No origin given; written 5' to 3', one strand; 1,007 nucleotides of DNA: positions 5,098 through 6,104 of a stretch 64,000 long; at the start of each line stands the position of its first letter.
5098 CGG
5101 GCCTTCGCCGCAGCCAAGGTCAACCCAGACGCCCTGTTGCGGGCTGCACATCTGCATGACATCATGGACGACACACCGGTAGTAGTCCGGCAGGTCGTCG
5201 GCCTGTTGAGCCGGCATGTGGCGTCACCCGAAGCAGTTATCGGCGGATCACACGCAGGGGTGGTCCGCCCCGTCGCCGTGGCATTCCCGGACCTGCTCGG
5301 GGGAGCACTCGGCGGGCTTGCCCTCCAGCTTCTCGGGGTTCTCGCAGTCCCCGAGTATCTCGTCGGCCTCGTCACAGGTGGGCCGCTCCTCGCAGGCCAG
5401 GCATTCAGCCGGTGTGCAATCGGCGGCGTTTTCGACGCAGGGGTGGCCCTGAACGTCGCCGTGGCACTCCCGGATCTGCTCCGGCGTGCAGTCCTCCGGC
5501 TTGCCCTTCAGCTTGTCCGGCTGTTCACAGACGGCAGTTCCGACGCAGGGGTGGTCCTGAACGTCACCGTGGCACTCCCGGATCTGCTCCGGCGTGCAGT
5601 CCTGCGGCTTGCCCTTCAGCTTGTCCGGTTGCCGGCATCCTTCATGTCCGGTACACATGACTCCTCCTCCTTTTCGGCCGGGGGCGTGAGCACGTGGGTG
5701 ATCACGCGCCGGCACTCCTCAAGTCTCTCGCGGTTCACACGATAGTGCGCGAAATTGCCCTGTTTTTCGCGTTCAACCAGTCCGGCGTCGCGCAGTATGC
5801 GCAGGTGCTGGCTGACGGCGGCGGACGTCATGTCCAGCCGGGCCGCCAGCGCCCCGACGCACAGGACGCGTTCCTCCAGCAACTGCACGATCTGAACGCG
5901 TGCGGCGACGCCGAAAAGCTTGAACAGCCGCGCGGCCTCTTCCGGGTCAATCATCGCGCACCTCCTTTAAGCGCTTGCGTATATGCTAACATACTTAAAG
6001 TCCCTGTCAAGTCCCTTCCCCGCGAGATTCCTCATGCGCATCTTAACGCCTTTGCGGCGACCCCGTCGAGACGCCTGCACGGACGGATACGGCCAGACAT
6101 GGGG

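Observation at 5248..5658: Cys/His-rich protein built from ~36-aa tandem repeats that are >90% identical at the DNA level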

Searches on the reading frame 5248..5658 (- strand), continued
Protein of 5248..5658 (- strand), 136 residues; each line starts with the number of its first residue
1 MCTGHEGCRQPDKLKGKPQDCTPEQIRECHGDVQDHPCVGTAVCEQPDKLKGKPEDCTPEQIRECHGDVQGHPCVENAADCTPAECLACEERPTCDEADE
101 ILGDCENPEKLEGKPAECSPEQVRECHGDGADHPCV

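Call 63: find_encoding_contigs(protein=P0087, flank=5000, max_places=2)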
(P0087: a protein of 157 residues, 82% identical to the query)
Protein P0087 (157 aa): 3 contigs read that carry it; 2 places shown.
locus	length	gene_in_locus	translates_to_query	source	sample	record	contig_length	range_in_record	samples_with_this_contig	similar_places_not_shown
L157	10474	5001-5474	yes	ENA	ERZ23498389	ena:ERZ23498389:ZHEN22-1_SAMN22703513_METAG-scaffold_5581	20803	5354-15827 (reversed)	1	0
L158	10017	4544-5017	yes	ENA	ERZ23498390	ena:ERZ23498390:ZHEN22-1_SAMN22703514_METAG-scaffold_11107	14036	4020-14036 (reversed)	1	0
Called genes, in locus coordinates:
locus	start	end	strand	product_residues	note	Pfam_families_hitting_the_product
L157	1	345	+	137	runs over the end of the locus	-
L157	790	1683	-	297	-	PF12146:Hydrolase_4, PF00561:Abhydrolase_1, PF12697:Abhydrolase_6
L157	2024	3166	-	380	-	PF02771:Acyl-CoA_dh_N, PF02770:Acyl-CoA_dh_M, PF00441:Acyl-CoA_dh_1, PF08028:Acyl-CoA_dh_2, PF22924:ACOX_C_alpha1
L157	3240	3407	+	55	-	-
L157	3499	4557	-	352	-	PF04055:Radical_SAM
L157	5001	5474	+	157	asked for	PF01022:HTH_5, PF08279:HTH_11, PF12802:MarR_2 (weak), PF12840:HTH_20, PF13412:HTH_24 (weak)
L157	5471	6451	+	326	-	PF00005:ABC_tran, PF13304:AAA_21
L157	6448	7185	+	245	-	PF01061:ABC2_membrane, PF03379:CcmB (weak), PF12698:ABC2_membrane_3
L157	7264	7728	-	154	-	-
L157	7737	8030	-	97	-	PF20229:ChrB_N (weak)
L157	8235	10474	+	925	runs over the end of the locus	PF12419:DUF3670, PF00176:SNF2-rel_dom, PF00271:Helicase_C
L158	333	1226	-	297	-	PF12146:Hydrolase_4, PF00561:Abhydrolase_1, PF12697:Abhydrolase_6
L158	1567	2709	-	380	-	PF02771:Acyl-CoA_dh_N, PF02770:Acyl-CoA_dh_M, PF00441:Acyl-CoA_dh_1, PF08028:Acyl-CoA_dh_2, PF22924:ACOX_C_alpha1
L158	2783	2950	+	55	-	-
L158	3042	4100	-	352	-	PF04055:Radical_SAM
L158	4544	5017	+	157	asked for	PF01022:HTH_5, PF08279:HTH_11, PF12802:MarR_2 (weak), PF12840:HTH_20, PF13412:HTH_24 (weak)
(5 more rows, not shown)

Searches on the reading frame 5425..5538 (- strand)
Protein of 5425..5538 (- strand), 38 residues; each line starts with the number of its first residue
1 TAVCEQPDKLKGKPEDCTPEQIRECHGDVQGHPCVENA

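Call 31: search_solved_structures(query=A2, max_evalue=10, show_alignments=2)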
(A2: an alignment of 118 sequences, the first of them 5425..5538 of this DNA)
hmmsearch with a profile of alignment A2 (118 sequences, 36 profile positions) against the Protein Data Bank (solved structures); distinct sequences matched with E-value up to 10: 0.

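Call 35: predict_structure(alignment_id=A2)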
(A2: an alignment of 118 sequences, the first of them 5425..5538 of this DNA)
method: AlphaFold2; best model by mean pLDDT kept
length: 38 residues; sequences in the alignment: 118
mean_pLDDT: 71.3   pTM: 0.42
mean pLDDT of the five models: 71.3, 71.1, 70.4, 66.5, 65.7
residues with pLDDT >= 90: 0; 70-90: 25; 50-70: 12; < 50: 1
segments of 3 or more residues with pLDDT < 50: none
pLDDT, mean of each block of 10 residues (from residue 1): 70 76 77 60
secondary structure, 60 per line:
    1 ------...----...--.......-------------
elements in order: H19-25

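Call 38: fold_search(model_id=the predicted structure, library=pdb)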
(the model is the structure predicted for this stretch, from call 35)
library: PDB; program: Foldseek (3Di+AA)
matches with E <= 10: 1; with E <= 0.001: 0
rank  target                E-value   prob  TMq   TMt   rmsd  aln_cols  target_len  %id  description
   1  6yvc_B                8.3e+00  0.01  0.28  0.09   4.6        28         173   25  Crystal structure of the small alarmone hydrolase (SAH) of Pseudomonas aeruginosa (released 2021-05-12)

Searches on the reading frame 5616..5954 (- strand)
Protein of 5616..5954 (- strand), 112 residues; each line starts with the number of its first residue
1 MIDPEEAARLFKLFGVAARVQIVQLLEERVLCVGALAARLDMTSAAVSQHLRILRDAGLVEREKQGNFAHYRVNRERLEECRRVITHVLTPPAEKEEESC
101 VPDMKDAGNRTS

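Call 4: search_protein_families(library=pfam, proteins=[window:5616-5954:-], max_evalue=1)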
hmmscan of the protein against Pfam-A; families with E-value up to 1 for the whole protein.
window:5616-5954:- (112 aa): 28 families (the best 25 are shown)
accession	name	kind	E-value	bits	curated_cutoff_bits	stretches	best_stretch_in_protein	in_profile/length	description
PF01022.26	HTH_5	-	1.8e-15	57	22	1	18-61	3-46/47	Bacterial regulatory protein, arsR family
PF12840.13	HTH_20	-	1.6e-09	38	27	1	19-62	6-50/51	Helix-turn-helix domain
PF12802.13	MarR_2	-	4.5e-06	27.2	27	1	33-65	23-55/61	MarR family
PF25213.1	HVO_A0261_N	-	3e-05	24.2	35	1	13-66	7-59/86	HVO_A0261 N-terminal domain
PF01047.28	MarR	-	0.00022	21.5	24.6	1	33-64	20-51/59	MarR family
PF13412.12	HTH_24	-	0.00036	20.5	21.9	1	29-61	16-48/48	Winged helix-turn-helix DNA-binding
PF25212.1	HVO_A0114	-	0.00074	19.7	27.6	1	18-67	23-73/84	HVO_A0114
PF21476.4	PF0610-like_N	-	0.0011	19.6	33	1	19-52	3-36/50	PF0610-like, N-terminal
PF13545.12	HTH_Crp_2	-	0.0015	18.9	27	1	35-80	27-69/70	Crp-like helix-turn-helix domain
PF08279.18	HTH_11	-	0.0015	18.8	25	1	21-60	4-46/55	HTH domain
PF01325.25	Fe_dep_repress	-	0.0018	18.9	26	1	28-65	20-57/60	Iron dependent repressor, N-terminal DNA binding domain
PF09339.16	HTH_IclR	-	0.0035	17.5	22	1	23-63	9-51/52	IclR helix-turn-helix domain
PF24034.1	DUF7343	-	0.0045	17.2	27.6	1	36-66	24-54/62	Domain of unknown function (DUF7343)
PF03965.22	Penicillinase_R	-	0.0068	17.2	22.6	1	35-95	26-86/115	Penicillinase repressor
PF01978.25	TrmB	-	0.0079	16.5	25.6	1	24-71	16-62/68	Sugar-specific transcriptional regulator TrmB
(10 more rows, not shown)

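Call 5: search_protein_families(library=ncbifam, proteins=[window:5616-5954:-], max_evalue=1)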
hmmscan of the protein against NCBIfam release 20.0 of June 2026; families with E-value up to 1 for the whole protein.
window:5616-5954:- (112 aa): 23 families
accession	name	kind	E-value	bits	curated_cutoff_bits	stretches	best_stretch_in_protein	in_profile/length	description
NF033788.1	HTH_metalloreg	subfamily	4.6e-24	84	55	1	8-80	2-75/77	metalloregulator ArsR/SmtB family transcription factor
NF033789.1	repress_SdpR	subfamily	7.4e-17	61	100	1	11-85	2-76/79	autorepressor SdpR family transcription factor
NF007528.0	PRK10141.1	subfamily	1e-11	44.7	97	1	8-75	7-75/117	metalloregulator ArsR/SmtB family transcription factor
NF041413.1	ArsR_Rv2640c_fam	equivalog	2.9e-11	43.8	155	1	12-86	37-114/118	Rv2640c family ArsR-like transcriptional regulator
NF040642.1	sulf_sens_BigR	equivalog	2.4e-10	40.3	155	1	5-77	8-80/95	sulfite-sensing transcriptional repressor BigR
NF047906.1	CdPbTransRegCmtR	equivalog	1.9e-09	37.4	150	1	8-90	12-94/104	Cd(II)/Pb(II)-sensing metalloregulatory transcriptional regulator CmtR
NF045707.1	Dbac_1936_reg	equivalog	1.4e-08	34.7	115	1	6-80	6-80/99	ArsR/SmtB-type metalloregulator TsoR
NF053602.1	Phr_regulator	exception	3.1e-07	30.2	320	1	7-62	2-57/191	heat shock transcription regulator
NF052532.1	TransRegPagRBaca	equivalog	9.7e-05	22.4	170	1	5-83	15-93/99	transcriptional repressor PagR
NF041397.1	TranRegGlpR_Halo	equivalog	0.00018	21.2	300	1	19-84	7-73/253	HTH-type transcriptional regulator GlpR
NF040939.2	trans_reg_lrs14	equivalog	0.00045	20.2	90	1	24-67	29-73/103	Lrs14 family HTH-type transcriptional regulator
NF053606.1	Sta1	subfamily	0.0005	20.1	80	1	23-67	27-71/100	Sta1 family transcriptional regulator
NF053755.1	MsvR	equivalog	0.0018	18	220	1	17-64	13-60/236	transcriptional factor MsvR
TIGR01884.1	cas_HTH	subfamily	0.0059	16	60.2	1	19-65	144-192/202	CRISPR-associated CARF protein Csa3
NF038251.1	AdcR_fam_Zn_TF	equivalog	0.006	16.8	175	1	21-78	40-95/143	zinc-dependent MarR family transcriptional regulator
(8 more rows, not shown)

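Call 59: find_encoding_contigs(protein=window:5616-5954:-, flank=3000, max_places=4)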
Protein window:5616-5954:- (112 aa): no gene with exactly this product is on record in the collection.
